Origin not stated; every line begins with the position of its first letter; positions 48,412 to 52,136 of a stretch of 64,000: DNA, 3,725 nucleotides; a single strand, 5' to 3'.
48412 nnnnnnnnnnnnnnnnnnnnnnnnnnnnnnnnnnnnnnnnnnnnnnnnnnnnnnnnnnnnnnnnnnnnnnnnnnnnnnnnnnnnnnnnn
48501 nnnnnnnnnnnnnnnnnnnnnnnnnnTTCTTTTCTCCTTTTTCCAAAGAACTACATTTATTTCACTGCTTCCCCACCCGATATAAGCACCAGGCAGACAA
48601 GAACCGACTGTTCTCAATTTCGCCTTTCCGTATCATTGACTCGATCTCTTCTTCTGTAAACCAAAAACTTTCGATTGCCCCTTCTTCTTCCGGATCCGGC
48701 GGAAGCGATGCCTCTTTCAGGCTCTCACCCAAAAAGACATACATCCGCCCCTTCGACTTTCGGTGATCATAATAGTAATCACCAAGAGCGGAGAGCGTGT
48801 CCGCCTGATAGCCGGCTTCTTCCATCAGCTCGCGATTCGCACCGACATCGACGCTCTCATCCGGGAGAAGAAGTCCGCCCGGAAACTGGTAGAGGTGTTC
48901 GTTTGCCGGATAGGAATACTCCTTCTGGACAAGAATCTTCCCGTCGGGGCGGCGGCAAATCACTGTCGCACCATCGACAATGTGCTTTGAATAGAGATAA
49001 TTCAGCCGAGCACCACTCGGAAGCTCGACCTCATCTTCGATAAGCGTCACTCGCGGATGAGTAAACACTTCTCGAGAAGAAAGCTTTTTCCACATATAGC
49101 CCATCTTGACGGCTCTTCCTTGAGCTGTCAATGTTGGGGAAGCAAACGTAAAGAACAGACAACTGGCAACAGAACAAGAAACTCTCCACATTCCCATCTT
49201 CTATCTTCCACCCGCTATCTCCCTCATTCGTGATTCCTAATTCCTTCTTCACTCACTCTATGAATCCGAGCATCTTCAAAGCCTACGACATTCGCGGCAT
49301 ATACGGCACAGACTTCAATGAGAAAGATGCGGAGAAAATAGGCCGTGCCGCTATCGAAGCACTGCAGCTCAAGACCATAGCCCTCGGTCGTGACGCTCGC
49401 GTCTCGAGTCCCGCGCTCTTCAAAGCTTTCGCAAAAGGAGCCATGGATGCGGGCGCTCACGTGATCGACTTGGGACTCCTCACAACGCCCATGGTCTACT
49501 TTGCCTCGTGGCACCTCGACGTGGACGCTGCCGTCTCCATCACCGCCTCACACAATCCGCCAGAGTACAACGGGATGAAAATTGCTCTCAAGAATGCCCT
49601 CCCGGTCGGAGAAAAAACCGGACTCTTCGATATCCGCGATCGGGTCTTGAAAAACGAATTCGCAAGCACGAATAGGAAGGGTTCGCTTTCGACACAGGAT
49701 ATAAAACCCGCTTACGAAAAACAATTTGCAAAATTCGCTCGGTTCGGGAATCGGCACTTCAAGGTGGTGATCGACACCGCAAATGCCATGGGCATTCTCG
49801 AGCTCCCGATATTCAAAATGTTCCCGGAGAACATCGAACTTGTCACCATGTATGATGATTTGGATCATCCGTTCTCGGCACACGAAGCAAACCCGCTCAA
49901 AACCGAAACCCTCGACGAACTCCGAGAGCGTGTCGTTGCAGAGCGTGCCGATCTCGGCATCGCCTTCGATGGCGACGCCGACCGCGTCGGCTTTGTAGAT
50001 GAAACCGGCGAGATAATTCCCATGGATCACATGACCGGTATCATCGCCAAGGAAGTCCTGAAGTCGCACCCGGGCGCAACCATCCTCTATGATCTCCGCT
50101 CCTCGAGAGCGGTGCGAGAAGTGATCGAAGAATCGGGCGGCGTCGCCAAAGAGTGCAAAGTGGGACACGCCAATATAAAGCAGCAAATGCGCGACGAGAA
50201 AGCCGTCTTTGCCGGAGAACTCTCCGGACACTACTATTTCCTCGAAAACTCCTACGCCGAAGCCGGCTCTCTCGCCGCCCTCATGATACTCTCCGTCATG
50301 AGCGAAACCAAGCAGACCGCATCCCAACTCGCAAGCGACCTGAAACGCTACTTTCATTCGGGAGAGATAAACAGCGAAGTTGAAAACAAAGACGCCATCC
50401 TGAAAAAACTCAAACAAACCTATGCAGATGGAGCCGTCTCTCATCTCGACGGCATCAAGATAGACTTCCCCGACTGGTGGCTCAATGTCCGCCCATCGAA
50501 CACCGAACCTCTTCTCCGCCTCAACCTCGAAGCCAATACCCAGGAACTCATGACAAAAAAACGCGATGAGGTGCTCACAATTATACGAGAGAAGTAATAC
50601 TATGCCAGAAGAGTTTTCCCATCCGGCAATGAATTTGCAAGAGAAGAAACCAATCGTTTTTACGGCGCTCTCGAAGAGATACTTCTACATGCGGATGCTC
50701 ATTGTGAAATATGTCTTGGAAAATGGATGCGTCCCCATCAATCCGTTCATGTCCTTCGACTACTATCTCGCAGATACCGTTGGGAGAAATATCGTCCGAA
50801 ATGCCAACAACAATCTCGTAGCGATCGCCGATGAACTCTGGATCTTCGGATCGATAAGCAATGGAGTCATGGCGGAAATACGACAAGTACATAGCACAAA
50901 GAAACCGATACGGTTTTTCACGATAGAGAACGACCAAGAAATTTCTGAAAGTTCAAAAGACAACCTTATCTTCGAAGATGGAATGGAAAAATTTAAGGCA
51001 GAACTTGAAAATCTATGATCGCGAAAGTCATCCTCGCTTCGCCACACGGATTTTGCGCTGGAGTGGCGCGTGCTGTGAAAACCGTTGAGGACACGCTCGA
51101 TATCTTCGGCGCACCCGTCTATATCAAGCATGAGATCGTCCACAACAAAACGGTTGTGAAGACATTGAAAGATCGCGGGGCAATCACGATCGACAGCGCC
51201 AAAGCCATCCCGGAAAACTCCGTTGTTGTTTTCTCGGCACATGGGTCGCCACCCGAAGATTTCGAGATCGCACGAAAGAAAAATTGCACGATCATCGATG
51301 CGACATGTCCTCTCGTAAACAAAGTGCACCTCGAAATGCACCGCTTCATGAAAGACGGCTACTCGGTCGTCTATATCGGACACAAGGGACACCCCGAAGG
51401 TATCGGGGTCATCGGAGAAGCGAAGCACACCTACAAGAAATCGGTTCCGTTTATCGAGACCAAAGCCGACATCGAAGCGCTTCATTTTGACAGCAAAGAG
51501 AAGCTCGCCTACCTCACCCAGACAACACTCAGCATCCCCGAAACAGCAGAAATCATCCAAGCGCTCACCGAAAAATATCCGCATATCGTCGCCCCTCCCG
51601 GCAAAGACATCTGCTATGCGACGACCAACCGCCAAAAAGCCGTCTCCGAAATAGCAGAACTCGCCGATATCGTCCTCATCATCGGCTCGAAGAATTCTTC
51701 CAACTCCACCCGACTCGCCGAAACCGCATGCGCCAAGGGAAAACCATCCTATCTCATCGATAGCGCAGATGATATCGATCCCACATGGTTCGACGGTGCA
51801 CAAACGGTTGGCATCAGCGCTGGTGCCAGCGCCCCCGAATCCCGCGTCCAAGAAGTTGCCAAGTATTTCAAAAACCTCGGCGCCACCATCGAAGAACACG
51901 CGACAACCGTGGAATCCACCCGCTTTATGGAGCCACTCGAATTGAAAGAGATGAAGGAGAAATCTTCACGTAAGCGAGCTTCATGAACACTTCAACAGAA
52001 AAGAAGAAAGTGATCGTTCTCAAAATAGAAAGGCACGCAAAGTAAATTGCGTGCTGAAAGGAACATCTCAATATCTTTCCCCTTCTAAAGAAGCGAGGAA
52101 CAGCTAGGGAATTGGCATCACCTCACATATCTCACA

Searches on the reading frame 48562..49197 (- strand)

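Call 64: search_protein_families(library=pfam, proteins=[window:48562-49197:-], max_evalue=0.001)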
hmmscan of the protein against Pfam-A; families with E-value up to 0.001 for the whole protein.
window:48562-49197:- (211 aa): 2 families
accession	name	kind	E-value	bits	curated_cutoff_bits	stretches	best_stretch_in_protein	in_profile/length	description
PF00293.34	NUDIX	-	6e-19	68.8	21.1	1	75-200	4-131/134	NUDIX domain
PF14815.12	NUDIX_4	-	0.0006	20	35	0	78-187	2-100/113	NUDIX domain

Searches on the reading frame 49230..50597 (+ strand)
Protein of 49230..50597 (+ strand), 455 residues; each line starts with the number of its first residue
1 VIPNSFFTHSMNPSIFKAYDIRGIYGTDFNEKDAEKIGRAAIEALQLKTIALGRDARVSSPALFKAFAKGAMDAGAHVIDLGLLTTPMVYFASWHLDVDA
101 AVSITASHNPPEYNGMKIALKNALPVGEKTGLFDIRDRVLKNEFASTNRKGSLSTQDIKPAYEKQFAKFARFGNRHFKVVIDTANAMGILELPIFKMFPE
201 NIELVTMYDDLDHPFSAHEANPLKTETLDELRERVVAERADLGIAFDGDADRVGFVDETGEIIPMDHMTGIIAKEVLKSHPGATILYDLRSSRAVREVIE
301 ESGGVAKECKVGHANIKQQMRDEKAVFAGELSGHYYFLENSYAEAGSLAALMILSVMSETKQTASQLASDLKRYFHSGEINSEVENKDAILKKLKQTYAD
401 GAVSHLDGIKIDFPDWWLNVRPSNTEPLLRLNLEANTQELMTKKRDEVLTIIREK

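Call 7: search_protein_families(library=pfam, proteins=[window:49230-50597:+], max_evalue=0.001)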
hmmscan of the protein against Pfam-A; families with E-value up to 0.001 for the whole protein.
window:49230-50597:+ (455 aa): 4 families
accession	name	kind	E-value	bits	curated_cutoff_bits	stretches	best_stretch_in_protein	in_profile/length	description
PF02878.22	PGM_PMM_I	-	5.6e-35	120.5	22.5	1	15-144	3-136/138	Phosphoglucomutase/phosphomannomutase, alpha/beta/alpha domain I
PF02880.22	PGM_PMM_III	-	1.7e-24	86.6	20.7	1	266-374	3-115/115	Phosphoglucomutase/phosphomannomutase, alpha/beta/alpha domain III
PF02879.22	PGM_PMM_II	-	6.7e-16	59.1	29.3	1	167-260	12-103/103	Phosphoglucomutase/phosphomannomutase, alpha/beta/alpha domain II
PF00408.26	PGM_PMM_IV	-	8.6e-12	45.4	23.1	1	379-449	1-66/68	Phosphoglucomutase/phosphomannomutase, C-terminal domain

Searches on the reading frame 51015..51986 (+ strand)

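Call 64: search_protein_families(library=pfam, proteins=[window:51015-51986:+], max_evalue=0.001)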
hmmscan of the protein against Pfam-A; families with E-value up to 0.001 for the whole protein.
window:51015-51986:+ (323 aa): 1 family
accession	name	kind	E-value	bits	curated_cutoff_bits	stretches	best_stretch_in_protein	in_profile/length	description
PF02401.23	LYTB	-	1.1e-90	304.1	24.5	1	5-285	1-266/267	LytB protein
